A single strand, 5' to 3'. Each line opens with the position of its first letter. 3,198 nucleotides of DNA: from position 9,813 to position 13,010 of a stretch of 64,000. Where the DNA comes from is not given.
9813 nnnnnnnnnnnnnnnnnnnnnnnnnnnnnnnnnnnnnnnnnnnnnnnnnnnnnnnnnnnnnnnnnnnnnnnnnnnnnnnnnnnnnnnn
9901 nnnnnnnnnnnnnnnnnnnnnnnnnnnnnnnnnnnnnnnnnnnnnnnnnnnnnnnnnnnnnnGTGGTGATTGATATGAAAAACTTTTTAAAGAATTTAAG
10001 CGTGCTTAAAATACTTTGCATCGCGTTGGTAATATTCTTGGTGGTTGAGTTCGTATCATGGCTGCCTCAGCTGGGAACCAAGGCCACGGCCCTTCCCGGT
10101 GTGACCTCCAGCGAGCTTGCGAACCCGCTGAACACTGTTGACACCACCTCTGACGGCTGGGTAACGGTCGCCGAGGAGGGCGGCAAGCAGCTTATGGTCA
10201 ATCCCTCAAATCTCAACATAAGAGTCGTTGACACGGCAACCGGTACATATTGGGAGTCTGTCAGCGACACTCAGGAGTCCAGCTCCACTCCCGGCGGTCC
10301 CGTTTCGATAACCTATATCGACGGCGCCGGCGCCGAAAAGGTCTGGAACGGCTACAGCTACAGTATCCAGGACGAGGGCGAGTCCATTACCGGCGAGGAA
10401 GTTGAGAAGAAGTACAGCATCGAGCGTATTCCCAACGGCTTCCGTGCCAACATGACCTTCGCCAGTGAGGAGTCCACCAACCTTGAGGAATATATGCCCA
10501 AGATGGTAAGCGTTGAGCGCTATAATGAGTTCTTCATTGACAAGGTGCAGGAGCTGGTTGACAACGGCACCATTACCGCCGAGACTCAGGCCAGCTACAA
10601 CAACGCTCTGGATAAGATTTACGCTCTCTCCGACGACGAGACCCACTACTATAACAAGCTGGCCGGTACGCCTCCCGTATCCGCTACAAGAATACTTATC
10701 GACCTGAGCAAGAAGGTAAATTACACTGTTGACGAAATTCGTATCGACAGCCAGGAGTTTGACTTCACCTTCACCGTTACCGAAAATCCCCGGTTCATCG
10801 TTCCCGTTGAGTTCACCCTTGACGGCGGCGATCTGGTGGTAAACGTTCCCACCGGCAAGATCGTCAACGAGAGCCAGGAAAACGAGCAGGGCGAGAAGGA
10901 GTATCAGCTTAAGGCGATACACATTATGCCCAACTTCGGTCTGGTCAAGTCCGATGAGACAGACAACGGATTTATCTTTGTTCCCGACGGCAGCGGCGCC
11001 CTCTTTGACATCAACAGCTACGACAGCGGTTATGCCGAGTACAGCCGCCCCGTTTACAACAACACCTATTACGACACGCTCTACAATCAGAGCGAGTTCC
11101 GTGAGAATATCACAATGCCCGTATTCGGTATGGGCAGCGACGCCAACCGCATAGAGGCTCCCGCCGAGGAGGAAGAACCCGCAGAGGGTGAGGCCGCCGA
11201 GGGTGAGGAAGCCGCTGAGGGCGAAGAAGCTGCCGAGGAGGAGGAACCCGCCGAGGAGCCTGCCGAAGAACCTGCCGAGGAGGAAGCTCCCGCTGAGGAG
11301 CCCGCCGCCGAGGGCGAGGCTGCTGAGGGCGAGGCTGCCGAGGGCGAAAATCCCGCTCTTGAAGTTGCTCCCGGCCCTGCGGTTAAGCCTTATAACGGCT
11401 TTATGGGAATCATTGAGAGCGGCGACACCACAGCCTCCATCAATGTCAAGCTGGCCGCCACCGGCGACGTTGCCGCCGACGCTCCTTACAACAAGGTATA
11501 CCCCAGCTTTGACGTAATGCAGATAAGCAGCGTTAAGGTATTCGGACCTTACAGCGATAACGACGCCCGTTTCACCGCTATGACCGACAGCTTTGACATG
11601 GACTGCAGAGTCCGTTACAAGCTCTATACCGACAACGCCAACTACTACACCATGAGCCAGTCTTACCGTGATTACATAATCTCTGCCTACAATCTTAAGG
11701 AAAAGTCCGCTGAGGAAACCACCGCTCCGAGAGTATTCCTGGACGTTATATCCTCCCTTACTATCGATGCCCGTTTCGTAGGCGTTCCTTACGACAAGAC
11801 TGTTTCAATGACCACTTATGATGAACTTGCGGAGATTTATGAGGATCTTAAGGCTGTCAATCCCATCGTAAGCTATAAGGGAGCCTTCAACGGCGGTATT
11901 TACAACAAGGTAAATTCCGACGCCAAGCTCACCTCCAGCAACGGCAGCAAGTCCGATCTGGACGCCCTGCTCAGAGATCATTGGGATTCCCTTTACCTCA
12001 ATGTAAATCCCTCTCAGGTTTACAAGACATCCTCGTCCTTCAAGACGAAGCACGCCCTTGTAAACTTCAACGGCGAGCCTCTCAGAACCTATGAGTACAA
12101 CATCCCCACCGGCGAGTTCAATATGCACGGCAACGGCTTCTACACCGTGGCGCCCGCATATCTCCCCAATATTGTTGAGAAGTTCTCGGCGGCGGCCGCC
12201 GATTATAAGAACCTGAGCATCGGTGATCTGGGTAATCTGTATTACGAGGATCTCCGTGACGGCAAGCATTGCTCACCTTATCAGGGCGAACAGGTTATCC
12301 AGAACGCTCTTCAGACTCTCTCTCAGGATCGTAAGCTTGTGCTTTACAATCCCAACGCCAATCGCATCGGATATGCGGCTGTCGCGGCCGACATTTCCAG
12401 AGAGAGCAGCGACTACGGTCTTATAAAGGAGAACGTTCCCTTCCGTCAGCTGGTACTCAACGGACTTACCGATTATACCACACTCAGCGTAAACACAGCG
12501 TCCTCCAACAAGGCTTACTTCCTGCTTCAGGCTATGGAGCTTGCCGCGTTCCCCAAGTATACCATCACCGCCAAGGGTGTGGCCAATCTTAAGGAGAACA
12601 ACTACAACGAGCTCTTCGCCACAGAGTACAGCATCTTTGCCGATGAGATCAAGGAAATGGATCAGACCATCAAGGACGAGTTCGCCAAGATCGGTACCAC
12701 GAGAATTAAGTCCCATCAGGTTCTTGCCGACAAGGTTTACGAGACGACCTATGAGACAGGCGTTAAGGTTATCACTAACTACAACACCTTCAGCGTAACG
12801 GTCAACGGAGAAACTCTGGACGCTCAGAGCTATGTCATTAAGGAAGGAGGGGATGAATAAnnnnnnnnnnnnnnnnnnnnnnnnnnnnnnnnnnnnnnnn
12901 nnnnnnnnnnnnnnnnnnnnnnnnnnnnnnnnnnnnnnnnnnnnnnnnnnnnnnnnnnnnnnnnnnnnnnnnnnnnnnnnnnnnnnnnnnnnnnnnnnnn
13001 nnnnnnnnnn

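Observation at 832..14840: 14-kb, ten-gene ATPase-less carbohydrate-uptake operon with two atypical SBPs, two permease pairs and three embedded non-transporter surface/membrane proteins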

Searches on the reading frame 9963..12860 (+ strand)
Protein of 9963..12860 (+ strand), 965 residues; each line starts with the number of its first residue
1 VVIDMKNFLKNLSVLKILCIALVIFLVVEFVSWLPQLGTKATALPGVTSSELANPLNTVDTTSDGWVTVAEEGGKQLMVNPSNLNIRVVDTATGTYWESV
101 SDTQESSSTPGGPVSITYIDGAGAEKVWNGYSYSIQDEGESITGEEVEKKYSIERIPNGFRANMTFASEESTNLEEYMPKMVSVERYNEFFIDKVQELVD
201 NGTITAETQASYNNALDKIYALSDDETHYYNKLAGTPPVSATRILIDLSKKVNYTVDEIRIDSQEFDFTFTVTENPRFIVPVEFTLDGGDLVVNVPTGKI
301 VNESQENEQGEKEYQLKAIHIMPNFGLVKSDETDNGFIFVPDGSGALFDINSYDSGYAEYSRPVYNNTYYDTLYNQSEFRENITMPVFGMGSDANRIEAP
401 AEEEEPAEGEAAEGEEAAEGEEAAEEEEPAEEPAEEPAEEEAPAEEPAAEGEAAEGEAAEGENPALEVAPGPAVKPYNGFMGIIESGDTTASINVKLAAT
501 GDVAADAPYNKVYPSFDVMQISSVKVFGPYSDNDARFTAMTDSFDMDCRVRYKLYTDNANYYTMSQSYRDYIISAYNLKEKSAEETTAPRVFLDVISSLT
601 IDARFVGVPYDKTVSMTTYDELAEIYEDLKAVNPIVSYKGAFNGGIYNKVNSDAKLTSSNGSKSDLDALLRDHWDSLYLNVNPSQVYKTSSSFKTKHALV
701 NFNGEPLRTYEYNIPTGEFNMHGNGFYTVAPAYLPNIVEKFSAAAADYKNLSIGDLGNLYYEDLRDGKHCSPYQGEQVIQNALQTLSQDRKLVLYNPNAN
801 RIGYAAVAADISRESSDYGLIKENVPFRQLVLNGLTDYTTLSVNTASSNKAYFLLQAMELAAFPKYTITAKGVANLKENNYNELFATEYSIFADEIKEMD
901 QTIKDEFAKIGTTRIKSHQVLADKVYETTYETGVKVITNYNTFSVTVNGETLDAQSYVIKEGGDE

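Call 3: search_protein_families(library=pfam, proteins=[window:9963-12860:+], max_evalue=0.01)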
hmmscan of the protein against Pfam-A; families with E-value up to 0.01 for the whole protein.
window:9963-12860:+ (965 aa): 1 family
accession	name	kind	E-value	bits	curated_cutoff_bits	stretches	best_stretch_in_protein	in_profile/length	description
PF18952.6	DUF5696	-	1.2e-124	417.6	25.6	2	478-957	134-612/612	Family of unknown function (DUF5696)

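Call 6: search_protein_families(library=ncbifam, proteins=[window:9963-12860:+], max_evalue=0.01)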
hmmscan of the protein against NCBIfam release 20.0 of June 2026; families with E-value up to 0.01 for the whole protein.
window:9963-12860:+ (965 aa): 0 families

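Call 8: find_related_loci(query=window:9975-12860:+, collection=genome_contigs, flank=10000)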
Query window:9975-12860:+ (961 aa) in genome_contigs; peptide patterns used: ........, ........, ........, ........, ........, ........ (x = any residue, [..] = any of these).
45 stretches matched a pattern; 13 encode a relative of the query (tblastn E <= 1e-3); 12 distinct loci.
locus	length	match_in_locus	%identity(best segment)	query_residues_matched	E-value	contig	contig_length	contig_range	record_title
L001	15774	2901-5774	98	1-961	0e+0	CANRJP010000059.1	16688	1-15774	MAG: uncultured Clostridia bacterium isolate Lapin-021__bin62 genome assembly, contig: Lapin-021__NODE_3909_length_16688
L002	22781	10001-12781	49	1-955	0e+0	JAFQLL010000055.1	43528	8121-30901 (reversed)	MAG: Clostridia bacterium isolate RGIG1927 Goat_Cecum.Co__c1648661, whole genome shotgun sequence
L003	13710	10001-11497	76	471-961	0e+0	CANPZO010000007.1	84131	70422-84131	MAG: uncultured Clostridia bacterium isolate Lapin-001__bin64 genome assembly, contig: Lapin-001__NODE_408_length_84131_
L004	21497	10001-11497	90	463-961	0e+0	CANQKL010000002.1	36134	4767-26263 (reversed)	MAG: uncultured Clostridia bacterium isolate Lapin-030__bin87 genome assembly, contig: Lapin-030__NODE_1670_length_36134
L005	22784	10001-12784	51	1-955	0e+0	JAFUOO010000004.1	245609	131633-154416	MAG: Clostridia bacterium isolate RGIG4683 Roe_deer_Rectum-5__c551, whole genome shotgun sequence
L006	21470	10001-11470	73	471-961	0e+0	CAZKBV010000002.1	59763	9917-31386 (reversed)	MAG TPA_asm: uncultured Oscillospiraceae bacterium isolate SRP222994_co1_176 genome assembly, contig: NODE_779_length_59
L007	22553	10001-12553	32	7-955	4e-131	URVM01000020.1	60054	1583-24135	uncultured Clostridiales bacterium isolate UMGS1389 genome assembly, contig: NODE_156_length_60054_cov_23.091218, whole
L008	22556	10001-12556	43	14-957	3e-121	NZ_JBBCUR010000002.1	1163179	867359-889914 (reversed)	Paenibacillus sp. MMO-177 contig00002, whole genome shotgun sequence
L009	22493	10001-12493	43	29-955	3e-120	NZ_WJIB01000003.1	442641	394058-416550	Cohnella sp. CFH 77786 Scaffold3_1, whole genome shotgun sequence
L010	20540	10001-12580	43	5-956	9e-120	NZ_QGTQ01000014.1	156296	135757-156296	Paenibacillus cellulosilyticus strain CECT 5696 Ga0244610_114, whole genome shotgun sequence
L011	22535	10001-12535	40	13-955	6e-114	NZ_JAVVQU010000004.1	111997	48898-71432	MAG: Niameybacter sp. isolate CGS10Y1-bin67 NODE_134_length_111997_cov_22.507736, whole genome shotgun sequence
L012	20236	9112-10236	42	1-393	2e-95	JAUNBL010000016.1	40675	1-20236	MAG: Clostridia bacterium isolate S1R_St_44 NODE_373_length_40675_cov_8.371861, whole genome shotgun sequence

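Call 11: find_homologous_proteins(query=window:9975-12860:+, max_evalue=1e-10)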
Query window:9975-12860:+ (961 aa): 77 proteins with E <= 1e-10 among 8000 candidates.
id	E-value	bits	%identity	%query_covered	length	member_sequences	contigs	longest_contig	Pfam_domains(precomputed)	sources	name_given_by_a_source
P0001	0.0e+0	1435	67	100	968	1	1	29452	PF18952.7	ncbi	-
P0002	0.0e+0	1357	73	51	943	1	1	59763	PF18952.7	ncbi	-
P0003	0.0e+0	1350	65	100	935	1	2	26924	PF18952.7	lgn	-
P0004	0.0e+0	1343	71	51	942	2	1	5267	PF18952.7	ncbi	-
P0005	0.0e+0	1328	72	51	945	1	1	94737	PF18952.7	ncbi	-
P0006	0.0e+0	1311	73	51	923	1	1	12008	PF18952.7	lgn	-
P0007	0.0e+0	1311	68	52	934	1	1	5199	PF18952.7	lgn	-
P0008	0.0e+0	1306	64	100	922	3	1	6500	PF18952.7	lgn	-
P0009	4.4e-288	976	51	100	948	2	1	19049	PF18952.7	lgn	-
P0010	1.2e-285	968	51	99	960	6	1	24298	PF18952.7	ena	-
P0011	6.8e-282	956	51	99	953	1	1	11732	PF18952.7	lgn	-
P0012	9.4e-281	952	50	99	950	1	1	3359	PF18952.7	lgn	-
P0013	2.6e-280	951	50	99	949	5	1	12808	PF18952.7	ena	-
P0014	1.3e-279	948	56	51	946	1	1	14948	PF18952.7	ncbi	-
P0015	3.2e-276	937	50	99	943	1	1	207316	PF18952.7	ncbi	-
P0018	2.0e-271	921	57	51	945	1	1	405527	PF18952.7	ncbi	-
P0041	9.1e-194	664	43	50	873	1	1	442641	PF18952.7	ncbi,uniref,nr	ncbi:hypothetical protein GE107_06895 [Cohnella sp. CFH 77786]|uniref:DUF5696 domain-containing prot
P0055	7.1e-163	562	39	50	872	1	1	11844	PF18952.7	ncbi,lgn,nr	ncbi:hypothetical protein FACS189461_2230 [Spirochaetia bacterium]|nr:hypothetical protein FACS18946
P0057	1.3e-161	558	40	50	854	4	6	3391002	PF18952.7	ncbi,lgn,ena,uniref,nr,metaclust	ncbi:DUF5696 domain-containing protein [Niameybacter massiliensis]|uniref:DUF5696 domain-containing 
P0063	7.3e-36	142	24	51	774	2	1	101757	PF18952.7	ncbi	-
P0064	1.9e-35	140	25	50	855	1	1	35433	PF18952.7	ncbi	-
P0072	2.0e-16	78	22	50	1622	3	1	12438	PF18952.7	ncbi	-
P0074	4.1e-15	73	24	48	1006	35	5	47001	PF18952.7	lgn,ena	-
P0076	7.0e-13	66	22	84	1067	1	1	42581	PF18952.7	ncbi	-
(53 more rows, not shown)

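Call 14: search_solved_structures(query=A1, max_evalue=1)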
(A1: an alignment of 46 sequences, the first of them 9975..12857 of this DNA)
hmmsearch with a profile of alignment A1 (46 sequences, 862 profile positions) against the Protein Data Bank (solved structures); distinct sequences matched with E-value up to 1: 5.
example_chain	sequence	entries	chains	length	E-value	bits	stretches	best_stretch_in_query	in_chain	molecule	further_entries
8rzk_A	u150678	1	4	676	2.1e-06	29.3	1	60-106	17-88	Conserved hypothetical periplasmic protein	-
8rzg_A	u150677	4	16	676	2.4e-06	29.1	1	60-106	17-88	Conserved hypothetical periplasmic protein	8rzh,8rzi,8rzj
5opq_A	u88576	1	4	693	3.3e-06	28.7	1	62-106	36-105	3,6-anhydro-D-galactosidase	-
5wzn_A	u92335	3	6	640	8.8e-05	24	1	426-580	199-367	Alpha-N-acetylgalactosaminidase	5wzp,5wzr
5wzq_A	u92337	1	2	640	0.00011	23.6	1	426-580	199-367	Alpha-N-acetylgalactosaminidase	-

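Call 18: find_encoding_contigs(protein=P0057, flank=10000, max_places=2)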
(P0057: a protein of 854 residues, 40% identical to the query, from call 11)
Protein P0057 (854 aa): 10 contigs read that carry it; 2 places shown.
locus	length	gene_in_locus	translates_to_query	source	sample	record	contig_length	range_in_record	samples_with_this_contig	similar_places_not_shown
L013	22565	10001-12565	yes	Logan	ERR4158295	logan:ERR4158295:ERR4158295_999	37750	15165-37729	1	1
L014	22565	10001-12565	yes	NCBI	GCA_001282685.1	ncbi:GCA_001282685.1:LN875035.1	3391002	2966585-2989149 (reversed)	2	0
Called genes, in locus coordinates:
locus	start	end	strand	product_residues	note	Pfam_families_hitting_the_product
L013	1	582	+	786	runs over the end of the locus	PF13287:Fn3_assoc, PF13290:CHB_HEX_C_1, PF00754:F5_F8_type_C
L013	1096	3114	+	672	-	-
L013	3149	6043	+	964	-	PF01547:SBP_bac_1, PF13416:SBP_bac_8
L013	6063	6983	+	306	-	PF00528:BPD_transp_1 (faint)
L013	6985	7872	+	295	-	PF00528:BPD_transp_1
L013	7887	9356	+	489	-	PF01436:NHL (faint)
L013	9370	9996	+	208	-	PF04893:Yip1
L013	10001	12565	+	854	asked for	PF18952:DUF5696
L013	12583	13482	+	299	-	-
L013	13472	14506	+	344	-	PF00528:BPD_transp_1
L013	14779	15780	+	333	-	PF00356:LacI, PF00532:Peripla_BP_1, PF13407:Peripla_BP_4 (weak), PF13377:Peripla_BP_3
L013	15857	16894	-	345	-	PF01263:Aldose_epim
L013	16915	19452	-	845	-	PF02838:Glyco_hydro_20b, PF07555:NAGidase, PF21774:NagJ_C, PF00754:F5_F8_type_C, PF22633:F5_F8_type_C_2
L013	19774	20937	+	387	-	PF10509:GalKase_gal_bdg, PF00288:GHMP_kinases_N, PF08544:GHMP_kinases_C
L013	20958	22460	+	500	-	PF01087:GalP_UDP_transf, PF02744:GalP_UDP_tr_C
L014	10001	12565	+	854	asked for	PF18952:DUF5696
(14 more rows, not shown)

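Call 19: find_encoding_contigs(protein=P0041, flank=10000, max_places=2)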
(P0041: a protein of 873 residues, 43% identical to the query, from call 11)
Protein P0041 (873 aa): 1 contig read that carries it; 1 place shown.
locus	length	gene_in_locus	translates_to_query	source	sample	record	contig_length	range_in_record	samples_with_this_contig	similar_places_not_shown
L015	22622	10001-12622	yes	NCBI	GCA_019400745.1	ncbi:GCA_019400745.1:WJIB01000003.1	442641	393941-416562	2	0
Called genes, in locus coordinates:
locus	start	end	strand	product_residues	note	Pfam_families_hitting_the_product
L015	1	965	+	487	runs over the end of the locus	PF14587:Glyco_hydr_30_2, PF02055:Glyco_hydro_30 (weak)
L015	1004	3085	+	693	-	PF16403:Bact_surface_Ig-like (weak), PF18981:InlK_D3 (weak)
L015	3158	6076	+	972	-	PF01547:SBP_bac_1, PF13416:SBP_bac_8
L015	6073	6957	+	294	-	PF00528:BPD_transp_1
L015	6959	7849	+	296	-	PF00528:BPD_transp_1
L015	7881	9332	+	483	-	-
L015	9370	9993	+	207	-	PF04893:Yip1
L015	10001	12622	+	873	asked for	PF18952:DUF5696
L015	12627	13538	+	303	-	-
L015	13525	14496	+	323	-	PF00528:BPD_transp_1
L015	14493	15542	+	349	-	PF00251:Glyco_hydro_32N (weak), PF22847:Glyco_hydro_43_rel, PF04616:Glyco_hydro_43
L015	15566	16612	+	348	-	PF00356:LacI, PF00532:Peripla_BP_1, PF13407:Peripla_BP_4, PF13377:Peripla_BP_3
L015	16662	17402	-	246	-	PF02517:Rce1-like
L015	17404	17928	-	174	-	PF03551:PadR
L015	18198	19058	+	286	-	PF00583:Acetyltransf_1, PF13673:Acetyltransf_10, PF13508:Acetyltransf_7, PF08445:FR47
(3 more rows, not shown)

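Call 21: find_encoding_contigs(protein=P0018, flank=10000, max_places=1)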
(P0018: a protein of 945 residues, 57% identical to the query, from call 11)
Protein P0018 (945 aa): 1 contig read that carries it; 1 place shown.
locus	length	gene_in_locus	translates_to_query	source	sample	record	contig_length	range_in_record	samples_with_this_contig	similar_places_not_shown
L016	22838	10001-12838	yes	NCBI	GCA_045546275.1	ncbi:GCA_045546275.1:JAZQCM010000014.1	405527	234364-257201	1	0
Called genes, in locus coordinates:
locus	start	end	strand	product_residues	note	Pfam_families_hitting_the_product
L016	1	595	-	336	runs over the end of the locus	PF00149:Metallophos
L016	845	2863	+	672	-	-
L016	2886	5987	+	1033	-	-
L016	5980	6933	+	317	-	PF00528:BPD_transp_1 (weak)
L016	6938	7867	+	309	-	PF00528:BPD_transp_1 (weak)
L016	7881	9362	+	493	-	PF01436:NHL (faint)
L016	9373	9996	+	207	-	PF04893:Yip1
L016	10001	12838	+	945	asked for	PF18952:DUF5696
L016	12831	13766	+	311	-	-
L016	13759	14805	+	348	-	PF00528:BPD_transp_1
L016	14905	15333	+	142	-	PF00293:NUDIX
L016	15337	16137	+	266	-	PF00561:Abhydrolase_1 (weak), PF01674:Lipase_2 (weak), PF02089:Palm_thioest, PF05057:DUF676 (weak), PF07819:PGAP1 (faint)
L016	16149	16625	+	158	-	PF01243:PNPOx_N, PF12900:Pyridox_ox_2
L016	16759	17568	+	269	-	PF00497:SBP_bac_3, PF12974:Phosphonate-bd (weak)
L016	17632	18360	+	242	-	PF00528:BPD_transp_1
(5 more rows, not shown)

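Call 22: find_encoding_contigs(protein=P0015, flank=10000, max_places=1)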
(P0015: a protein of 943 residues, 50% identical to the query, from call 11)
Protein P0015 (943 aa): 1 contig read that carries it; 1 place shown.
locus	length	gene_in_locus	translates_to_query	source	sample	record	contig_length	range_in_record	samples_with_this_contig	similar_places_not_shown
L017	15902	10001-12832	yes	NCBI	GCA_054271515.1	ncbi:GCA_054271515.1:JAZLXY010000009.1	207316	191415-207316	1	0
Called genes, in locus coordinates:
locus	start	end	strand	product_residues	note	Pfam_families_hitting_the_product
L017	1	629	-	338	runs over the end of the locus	PF00149:Metallophos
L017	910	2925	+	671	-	-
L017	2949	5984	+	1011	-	PF01547:SBP_bac_1, PF13416:SBP_bac_8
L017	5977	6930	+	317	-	PF00528:BPD_transp_1 (weak)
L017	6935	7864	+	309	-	PF00528:BPD_transp_1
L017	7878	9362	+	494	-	PF01436:NHL (faint)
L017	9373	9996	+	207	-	PF04893:Yip1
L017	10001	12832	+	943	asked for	PF18952:DUF5696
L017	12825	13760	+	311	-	-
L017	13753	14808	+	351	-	PF00528:BPD_transp_1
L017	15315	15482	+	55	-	PF05635:23S_rRNA_IVP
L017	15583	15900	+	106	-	?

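Call 23: predict_structure(alignment_id=A1)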
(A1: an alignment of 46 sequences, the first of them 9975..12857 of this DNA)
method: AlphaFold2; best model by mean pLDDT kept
length: 961 residues; sequences in the alignment: 46
mean_pLDDT: 83.1   pTM: 0.82
mean pLDDT of the five models: 83.1, 82.3, 81.5, 81.4, 79.8
residues with pLDDT >= 90: 488; 70-90: 324; 50-70: 64; < 50: 85
segments of 3 or more residues with pLDDT < 50: 99-105, 398-469
pLDDT, mean of each block of 10 residues (from residue 1): 57 82 79 84 90 91 95 93 95 75 58 87 86 59 76 97 79 89 94 90 91 91 87 81 88 86 77 93 97 92 76 93 88 92 91 84 59 66 95 66 38 36 34 32 33 32 41 91 93 74 80 89 81 86 96 94 96 88 91 86 84 95 95 93 86 93 93 94 87 89 81 74 92 94 93 86 88 94 95 93 94 84 95 93 90 96 86 70 90 97 94 94 94 95 89 81 36
secondary structure, 60 per line:
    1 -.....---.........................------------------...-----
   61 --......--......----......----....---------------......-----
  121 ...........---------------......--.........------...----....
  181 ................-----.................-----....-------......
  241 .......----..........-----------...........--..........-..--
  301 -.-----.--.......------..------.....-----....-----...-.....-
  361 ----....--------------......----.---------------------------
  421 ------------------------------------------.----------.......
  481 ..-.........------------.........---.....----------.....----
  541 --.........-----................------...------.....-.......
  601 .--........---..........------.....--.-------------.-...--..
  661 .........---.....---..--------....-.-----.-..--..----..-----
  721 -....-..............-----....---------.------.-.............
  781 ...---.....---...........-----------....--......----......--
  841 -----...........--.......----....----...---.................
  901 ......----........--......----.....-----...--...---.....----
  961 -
elements in order (helices of 4 or more, strands of 3 or more residues): H2-6 H10-34 E53-55 E63-68 E71-76 E81-86 E91-94 E110-115 E121-125 H126-131 E147-152 E155-163 E177-179 H180-196 H202-215 E216-218 E224-227 H235-247 H252-261 E273-283 E286-292 E311-317 E332-336 E342-345 E355-359 H365-368 E383-388 E474-482 E487-492 E505-513 E517-521 E532-536 E543-551 H557-572 E588-592 E594-601 E604-611 H615-624 E631-635 H659-669 E673-677 E722-725 H727-740 E746-749 H768-783 E787-791 H795-800 E801-805 E817-820 H823-828 E833-838 H846-856 E859-865 H870-873 H885-906 E911-918 E921-926 E931-935 E941-943 E946-948 E952-956
